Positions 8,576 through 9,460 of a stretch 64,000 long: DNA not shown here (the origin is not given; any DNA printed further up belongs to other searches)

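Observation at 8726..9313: Truncated, degenerate phosphoglycerate kinase N-domain ORF in the canonical gap-pgk position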

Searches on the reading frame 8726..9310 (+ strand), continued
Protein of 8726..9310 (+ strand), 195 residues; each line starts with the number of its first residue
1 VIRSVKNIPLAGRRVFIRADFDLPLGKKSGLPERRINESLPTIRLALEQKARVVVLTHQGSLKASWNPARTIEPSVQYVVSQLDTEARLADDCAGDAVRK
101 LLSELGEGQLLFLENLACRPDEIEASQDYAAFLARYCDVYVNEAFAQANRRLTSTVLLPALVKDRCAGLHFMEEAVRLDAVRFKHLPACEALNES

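Call 56: find_homologous_proteins(query=A1, max_evalue=1e-10)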
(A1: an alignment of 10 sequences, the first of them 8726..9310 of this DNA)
Query A1 (10 sequences) (195 aa, profile of the alignment): 2138 proteins with E <= 1e-10 among 8000 candidates; the best 120 are listed.
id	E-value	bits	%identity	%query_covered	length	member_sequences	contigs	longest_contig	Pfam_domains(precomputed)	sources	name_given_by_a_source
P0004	7.6e-108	377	65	99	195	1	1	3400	PF00162.25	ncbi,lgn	-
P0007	4.6e-106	371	61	98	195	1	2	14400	PF00162.25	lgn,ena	-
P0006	6.2e-106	370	62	98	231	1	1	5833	PF00162.25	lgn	-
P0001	3.1e-105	368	99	100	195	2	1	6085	PF00162.25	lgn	-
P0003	7.2e-105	367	65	100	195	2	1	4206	PF00162.25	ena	-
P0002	2.2e-102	359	86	100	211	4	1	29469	PF00162.25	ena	-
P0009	3.3e-102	358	58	99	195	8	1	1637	PF00162.25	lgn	-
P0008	1.2e-99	350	59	99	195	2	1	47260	PF00162.25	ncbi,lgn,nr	ncbi:MAG: phosphoglycerate kinase [Myxococcales bacterium]|nr:phosphoglycerate kinase [Myxococcales 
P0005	1.6e-94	333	62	99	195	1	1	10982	PF00162.25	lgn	-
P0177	2.4e-54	202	42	89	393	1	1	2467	PF00162.25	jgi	-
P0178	9.5e-54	200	42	92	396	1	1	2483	PF00162.25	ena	-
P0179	1.2e-53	200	42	92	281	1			PF00162.25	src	-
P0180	1.5e-53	199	44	92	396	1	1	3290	PF00162.25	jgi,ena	jgi:phosphoglycerate kinase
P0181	1.9e-53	199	44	89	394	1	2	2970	PF00162.25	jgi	jgi:phosphoglycerate kinase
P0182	2.2e-53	199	44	92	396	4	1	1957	PF00162.25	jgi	-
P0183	2.3e-53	199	45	89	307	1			PF00162.25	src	-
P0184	2.7e-53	199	43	93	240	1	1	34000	PF00162.25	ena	-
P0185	3.9e-53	198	38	89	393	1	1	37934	PF00162.25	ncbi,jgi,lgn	ncbi:MAG: phosphoglycerate kinase [Myxococcales bacterium]|jgi:phosphoglycerate kinase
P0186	4.0e-53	198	42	89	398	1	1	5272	PF00162.25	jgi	jgi:phosphoglycerate kinase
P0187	5.7e-53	198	44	89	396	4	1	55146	PF00162.25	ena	-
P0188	6.1e-53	198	44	86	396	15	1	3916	PF00162.25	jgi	-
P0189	8.4e-53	197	44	89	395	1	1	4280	PF00162.25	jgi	jgi:phosphoglycerate kinase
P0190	9.7e-53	197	44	89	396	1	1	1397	PF00162.25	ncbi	-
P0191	1.1e-52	197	40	89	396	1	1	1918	PF00162.25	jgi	-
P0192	1.3e-52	196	43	91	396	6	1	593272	PF00162.25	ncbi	-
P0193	1.3e-52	196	40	89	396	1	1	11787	PF00162.25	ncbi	-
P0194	1.7e-52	196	41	89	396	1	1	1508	PF00162.25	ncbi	-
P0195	2.0e-52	196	41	89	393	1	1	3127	PF00162.25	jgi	-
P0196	2.0e-52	196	40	92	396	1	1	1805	PF00162.25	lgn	-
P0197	2.2e-52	196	40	92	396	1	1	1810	PF00162.25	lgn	-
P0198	2.3e-52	196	40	92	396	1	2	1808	PF00162.25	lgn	-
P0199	2.6e-52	195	41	89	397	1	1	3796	PF00162.25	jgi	jgi:phosphoglycerate kinase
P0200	2.7e-52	195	41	89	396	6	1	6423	PF00162.25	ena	-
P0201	3.3e-52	195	42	86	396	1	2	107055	PF00162.25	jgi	jgi:phosphoglycerate kinase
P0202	3.5e-52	195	40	89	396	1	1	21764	PF00162.25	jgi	jgi:phosphoglycerate kinase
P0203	4.3e-52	195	38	92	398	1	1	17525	PF00162.25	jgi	jgi:phosphoglycerate kinase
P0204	4.4e-52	195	44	95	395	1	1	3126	PF00162.25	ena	-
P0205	4.4e-52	195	41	89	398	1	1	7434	PF00162.25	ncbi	-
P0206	4.5e-52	195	41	89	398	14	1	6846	PF00162.25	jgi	jgi:phosphoglycerate kinase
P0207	5.2e-52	194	40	92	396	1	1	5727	PF00162.25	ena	-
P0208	6.5e-52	194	39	89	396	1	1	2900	PF00162.25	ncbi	ncbi:MAG TPA: phosphoglycerate kinase [Anaeromyxobacteraceae bacterium]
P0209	8.4e-52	194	40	92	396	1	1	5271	PF00162.25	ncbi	-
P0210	8.7e-52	194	39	92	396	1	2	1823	PF00162.25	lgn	-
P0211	9.3e-52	194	39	89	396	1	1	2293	PF00162.25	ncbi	ncbi:MAG TPA: phosphoglycerate kinase [Anaeromyxobacteraceae bacterium]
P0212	9.4e-52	194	39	92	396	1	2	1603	PF00162.25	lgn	-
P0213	1.1e-51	193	43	93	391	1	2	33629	PF00162.25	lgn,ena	-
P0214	1.1e-51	193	45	87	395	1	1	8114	PF00162.25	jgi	-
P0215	1.2e-51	193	43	89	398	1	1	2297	PF00162.25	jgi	-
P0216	1.2e-51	193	45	87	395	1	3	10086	PF00162.25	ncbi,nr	ncbi:MAG TPA: phosphoglycerate kinase [Myxococcales bacterium]|nr:phosphoglycerate kinase [Myxococca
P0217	1.3e-51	193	43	89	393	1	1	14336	PF00162.25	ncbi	-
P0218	1.3e-51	193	42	89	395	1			PF00162.25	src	-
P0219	1.3e-51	193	41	89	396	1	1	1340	PF00162.25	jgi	jgi:phosphoglycerate kinase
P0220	1.5e-51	193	43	89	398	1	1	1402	PF00162.25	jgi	jgi:phosphoglycerate kinase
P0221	1.5e-51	193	41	89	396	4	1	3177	PF00162.25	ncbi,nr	ncbi:MAG TPA: phosphoglycerate kinase [Anaeromyxobacteraceae bacterium]|nr:phosphoglycerate kinase [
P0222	1.5e-51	193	39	92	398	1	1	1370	PF00162.25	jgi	-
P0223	1.5e-51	193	41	89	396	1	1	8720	PF00162.25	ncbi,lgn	-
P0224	1.7e-51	193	40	89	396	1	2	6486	PF00162.25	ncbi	-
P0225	1.8e-51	193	42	89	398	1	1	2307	PF00162.25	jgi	-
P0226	1.9e-51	193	42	89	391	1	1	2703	PF00162.25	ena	-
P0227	1.9e-51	193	39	89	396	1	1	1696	PF00162.25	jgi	jgi:phosphoglycerate kinase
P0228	2.1e-51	192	40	89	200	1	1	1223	PF00162.25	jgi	-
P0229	2.2e-51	192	40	89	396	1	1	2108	PF00162.25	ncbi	-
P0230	2.4e-51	192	38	89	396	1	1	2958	PF00162.25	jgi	jgi:phosphoglycerate kinase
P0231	2.4e-51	192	42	89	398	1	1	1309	PF00162.25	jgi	jgi:phosphoglycerate kinase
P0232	2.5e-51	192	42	89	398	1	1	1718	PF00162.25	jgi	jgi:phosphoglycerate kinase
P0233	2.5e-51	192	41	89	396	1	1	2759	PF00162.25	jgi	jgi:phosphoglycerate kinase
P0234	2.6e-51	192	42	89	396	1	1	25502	PF00162.25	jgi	jgi:phosphoglycerate kinase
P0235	2.7e-51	192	41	89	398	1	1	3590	PF00162.25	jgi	jgi:phosphoglycerate kinase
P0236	2.7e-51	192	42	89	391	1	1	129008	PF00162.25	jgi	jgi:phosphoglycerate kinase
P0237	3.1e-51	192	40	89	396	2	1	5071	PF00162.25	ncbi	-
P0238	3.4e-51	192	38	89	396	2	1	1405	PF00162.25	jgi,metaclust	metaclust:\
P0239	3.4e-51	192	41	89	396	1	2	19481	PF00162.25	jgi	jgi:phosphoglycerate kinase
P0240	3.5e-51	192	41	89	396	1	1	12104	PF00162.25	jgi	jgi:phosphoglycerate kinase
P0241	3.8e-51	192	38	89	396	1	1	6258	PF00162.25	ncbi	-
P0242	3.8e-51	192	39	89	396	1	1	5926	PF00162.25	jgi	jgi:phosphoglycerate kinase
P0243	3.9e-51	192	38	92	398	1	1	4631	PF00162.25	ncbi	-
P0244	3.9e-51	192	42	89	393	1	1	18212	PF00162.25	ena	-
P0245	3.9e-51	192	41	89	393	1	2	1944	PF00162.25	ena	-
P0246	4.0e-51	192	41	89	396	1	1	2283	PF00162.25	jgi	jgi:phosphoglycerate kinase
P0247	4.0e-51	192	40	89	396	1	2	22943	PF00162.25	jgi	jgi:phosphoglycerate kinase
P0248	4.2e-51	192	42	89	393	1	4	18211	PF00162.25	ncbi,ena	-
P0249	4.3e-51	191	42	89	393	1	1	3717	PF00162.25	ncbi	-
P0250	4.6e-51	191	40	93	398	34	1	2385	PF00162.25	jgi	jgi:phosphoglycerate kinase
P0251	4.6e-51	191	42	89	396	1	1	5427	PF00162.25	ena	-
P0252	5.2e-51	191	43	95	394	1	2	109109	PF00162.25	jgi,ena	-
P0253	5.4e-51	191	39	89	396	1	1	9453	PF00162.25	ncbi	-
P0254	5.5e-51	191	39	89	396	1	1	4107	PF00162.25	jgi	jgi:phosphoglycerate kinase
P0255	5.6e-51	191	40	89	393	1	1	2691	PF00162.25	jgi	jgi:phosphoglycerate kinase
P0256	6.2e-51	191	43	89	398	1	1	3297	PF00162.25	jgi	jgi:phosphoglycerate kinase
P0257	6.3e-51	191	39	89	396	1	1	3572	PF00162.25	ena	-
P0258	6.3e-51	191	40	89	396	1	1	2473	PF00162.25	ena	-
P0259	6.3e-51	191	39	89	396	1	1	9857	PF00162.25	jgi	-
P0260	6.4e-51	191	42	89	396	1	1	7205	PF00162.25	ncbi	ncbi:MAG: phosphoglycerate kinase [Myxococcales bacterium]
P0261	6.5e-51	191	41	89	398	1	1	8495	PF00162.25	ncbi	-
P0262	6.7e-51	191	37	89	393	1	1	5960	PF00162.25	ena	-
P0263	7.0e-51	191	39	89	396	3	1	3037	PF00162.25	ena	-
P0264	8.2e-51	191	39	89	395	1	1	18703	PF00162.25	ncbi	-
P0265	8.3e-51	191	39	89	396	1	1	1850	PF00162.25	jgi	jgi:phosphoglycerate kinase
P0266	8.3e-51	191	42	89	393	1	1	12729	PF00162.25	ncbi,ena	-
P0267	9.3e-51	190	40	89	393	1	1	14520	PF00162.25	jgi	-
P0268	9.3e-51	190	40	89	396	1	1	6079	PF00162.25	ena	-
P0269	9.8e-51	190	39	89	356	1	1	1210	PF00162.25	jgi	jgi:phosphoglycerate kinase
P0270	9.9e-51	190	42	89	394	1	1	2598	PF00162.25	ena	-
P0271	1.0e-50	190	41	89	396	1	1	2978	PF00162.25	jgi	jgi:phosphoglycerate kinase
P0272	1.0e-50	190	41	89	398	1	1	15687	PF00162.25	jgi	jgi:phosphoglycerate kinase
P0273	1.1e-50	190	38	89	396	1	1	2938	PF00162.25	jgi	jgi:phosphoglycerate kinase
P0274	1.1e-50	190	42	88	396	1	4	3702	PF00162.25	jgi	jgi:phosphoglycerate kinase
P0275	1.1e-50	190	40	89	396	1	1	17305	PF00162.25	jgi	jgi:phosphoglycerate kinase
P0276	1.1e-50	190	42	89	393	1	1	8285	PF00162.25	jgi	jgi:phosphoglycerate kinase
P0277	1.1e-50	190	39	89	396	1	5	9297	PF00162.25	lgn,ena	-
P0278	1.2e-50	190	43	89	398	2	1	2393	PF00162.25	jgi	jgi:phosphoglycerate kinase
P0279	1.3e-50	190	41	86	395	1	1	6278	PF00162.25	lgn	-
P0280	1.3e-50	190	43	89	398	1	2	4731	PF00162.25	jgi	jgi:phosphoglycerate kinase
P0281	1.4e-50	190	42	89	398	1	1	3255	PF00162.25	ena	-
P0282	1.4e-50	190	42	88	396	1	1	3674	PF00162.25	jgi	jgi:phosphoglycerate kinase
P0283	1.4e-50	190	41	89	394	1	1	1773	PF00162.25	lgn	-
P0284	1.4e-50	190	41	89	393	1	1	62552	PF00162.25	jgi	jgi:phosphoglycerate kinase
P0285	1.4e-50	190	38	89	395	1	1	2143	PF00162.25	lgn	-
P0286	1.4e-50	190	40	89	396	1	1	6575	PF00162.25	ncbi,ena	-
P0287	1.4e-50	190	40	89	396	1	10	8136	PF00162.25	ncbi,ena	-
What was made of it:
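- The next hits, full-length Myxococcota PGKs, score 202 bits or less (call 56).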

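Call 61: list_cluster_members(proteins=[P0287, P0277, P0248, P0213, P0266, P0286, P0223, P0185, P0216, P0260])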
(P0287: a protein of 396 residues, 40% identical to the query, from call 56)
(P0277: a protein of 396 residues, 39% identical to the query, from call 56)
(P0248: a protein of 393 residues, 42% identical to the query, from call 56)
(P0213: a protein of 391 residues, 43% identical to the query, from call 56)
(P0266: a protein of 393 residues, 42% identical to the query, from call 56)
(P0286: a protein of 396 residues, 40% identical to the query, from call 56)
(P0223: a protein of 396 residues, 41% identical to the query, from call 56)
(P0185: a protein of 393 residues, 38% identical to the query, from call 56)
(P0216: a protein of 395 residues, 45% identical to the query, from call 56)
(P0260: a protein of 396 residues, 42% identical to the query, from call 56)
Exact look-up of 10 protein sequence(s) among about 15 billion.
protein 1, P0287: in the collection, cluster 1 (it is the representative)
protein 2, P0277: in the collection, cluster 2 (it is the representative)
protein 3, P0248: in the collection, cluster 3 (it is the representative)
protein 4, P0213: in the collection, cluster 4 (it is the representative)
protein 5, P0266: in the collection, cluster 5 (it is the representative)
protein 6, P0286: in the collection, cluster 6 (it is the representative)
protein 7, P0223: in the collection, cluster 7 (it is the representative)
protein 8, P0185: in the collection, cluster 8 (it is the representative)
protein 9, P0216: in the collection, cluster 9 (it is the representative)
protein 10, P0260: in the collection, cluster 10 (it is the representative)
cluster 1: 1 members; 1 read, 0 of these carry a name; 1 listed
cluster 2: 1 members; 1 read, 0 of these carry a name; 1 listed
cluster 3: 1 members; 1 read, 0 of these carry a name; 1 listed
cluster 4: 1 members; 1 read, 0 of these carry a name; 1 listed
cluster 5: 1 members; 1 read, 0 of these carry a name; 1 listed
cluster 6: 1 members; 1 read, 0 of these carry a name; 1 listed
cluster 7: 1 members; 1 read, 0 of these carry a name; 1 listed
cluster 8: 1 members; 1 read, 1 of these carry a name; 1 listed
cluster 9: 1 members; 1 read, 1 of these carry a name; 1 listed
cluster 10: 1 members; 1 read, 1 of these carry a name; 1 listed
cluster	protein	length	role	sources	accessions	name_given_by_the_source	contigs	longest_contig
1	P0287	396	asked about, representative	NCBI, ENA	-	-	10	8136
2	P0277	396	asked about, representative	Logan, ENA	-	-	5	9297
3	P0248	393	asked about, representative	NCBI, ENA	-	-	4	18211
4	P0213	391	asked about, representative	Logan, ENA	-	-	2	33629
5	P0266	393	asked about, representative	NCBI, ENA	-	-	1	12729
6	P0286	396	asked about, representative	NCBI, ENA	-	-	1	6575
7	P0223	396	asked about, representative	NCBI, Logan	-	-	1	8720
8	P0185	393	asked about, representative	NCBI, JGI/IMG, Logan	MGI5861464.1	MAG: phosphoglycerate kinase [Myxococcales bacterium] | phosphoglycerate kinase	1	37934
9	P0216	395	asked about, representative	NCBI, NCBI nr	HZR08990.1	MAG TPA: phosphoglycerate kinase [Myxococcales bacterium] | phosphoglycerate kinase [Myxococcales bacterium]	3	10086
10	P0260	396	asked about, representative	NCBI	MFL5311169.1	MAG: phosphoglycerate kinase [Myxococcales bacterium]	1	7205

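Call 63: find_encoding_contigs(protein=P0213, flank=6000, max_places=3)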
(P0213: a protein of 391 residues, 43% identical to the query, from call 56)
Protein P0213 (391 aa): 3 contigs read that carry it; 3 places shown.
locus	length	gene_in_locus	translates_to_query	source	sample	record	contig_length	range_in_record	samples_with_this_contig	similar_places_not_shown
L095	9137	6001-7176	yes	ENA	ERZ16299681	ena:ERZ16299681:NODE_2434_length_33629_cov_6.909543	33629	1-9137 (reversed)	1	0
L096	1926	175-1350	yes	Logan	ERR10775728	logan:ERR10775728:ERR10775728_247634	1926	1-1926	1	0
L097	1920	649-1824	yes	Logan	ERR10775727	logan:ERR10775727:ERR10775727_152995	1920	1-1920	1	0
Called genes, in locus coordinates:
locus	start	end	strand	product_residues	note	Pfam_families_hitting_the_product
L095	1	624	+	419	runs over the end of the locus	PF10127:RlaP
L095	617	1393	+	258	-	PF10127:RlaP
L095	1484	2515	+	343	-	-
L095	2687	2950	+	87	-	-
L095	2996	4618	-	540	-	PF00171:Aldedh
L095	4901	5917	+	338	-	PF00044:Gp_dh_N, PF02800:Gp_dh_C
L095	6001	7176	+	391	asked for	PF00162:PGK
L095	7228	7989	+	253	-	PF00121:TIM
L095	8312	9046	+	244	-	-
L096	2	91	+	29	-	?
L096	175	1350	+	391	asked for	PF00162:PGK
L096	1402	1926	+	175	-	?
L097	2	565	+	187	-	?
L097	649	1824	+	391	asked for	PF00162:PGK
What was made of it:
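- The ancestral-type gap-pgk-tpiA operon is seen in L095 (call 63).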

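Call 65: predict_structure(alignment_id=A2)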
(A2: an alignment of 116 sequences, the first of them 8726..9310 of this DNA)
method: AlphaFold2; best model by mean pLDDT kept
length: 195 residues; sequences in the alignment: 116
mean_pLDDT: 92.3   pTM: 0.91
mean pLDDT of the five models: 92.3, 91.0, 90.9, 90.9, 90.5
residues with pLDDT >= 90: 149; 70-90: 45; 50-70: 0; < 50: 1
segments of 3 or more residues with pLDDT < 50: none
pLDDT, mean of each block of 10 residues (from residue 1): 95 97 80 94 98 93 77 95 97 93 98 89 93 98 94 95 97 89 86 80
secondary structure, 60 per line:
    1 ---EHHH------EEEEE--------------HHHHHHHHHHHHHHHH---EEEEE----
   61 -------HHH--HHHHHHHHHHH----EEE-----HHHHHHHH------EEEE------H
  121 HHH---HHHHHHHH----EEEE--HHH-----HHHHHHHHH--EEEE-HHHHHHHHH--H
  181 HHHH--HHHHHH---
elements in order: E14-18 H33-48 E52-56 H73-83 E88-90 H96-103 E110-113 H120-123 H127-134 E139-142 H153-161 E164-167 H169-177 H180-184 H187-192
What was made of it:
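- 9230..9271 (+): Residues 169-182: the equivalent of PGK interdomain helix 7. The model shows helices at 169-177 and 180-184 (call 65).
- AlphaFold2 pLDDT 92.3, pTM 0.91 (call 65).
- Tried and rejected: It was superseded by the 116-sequence model (call 65).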
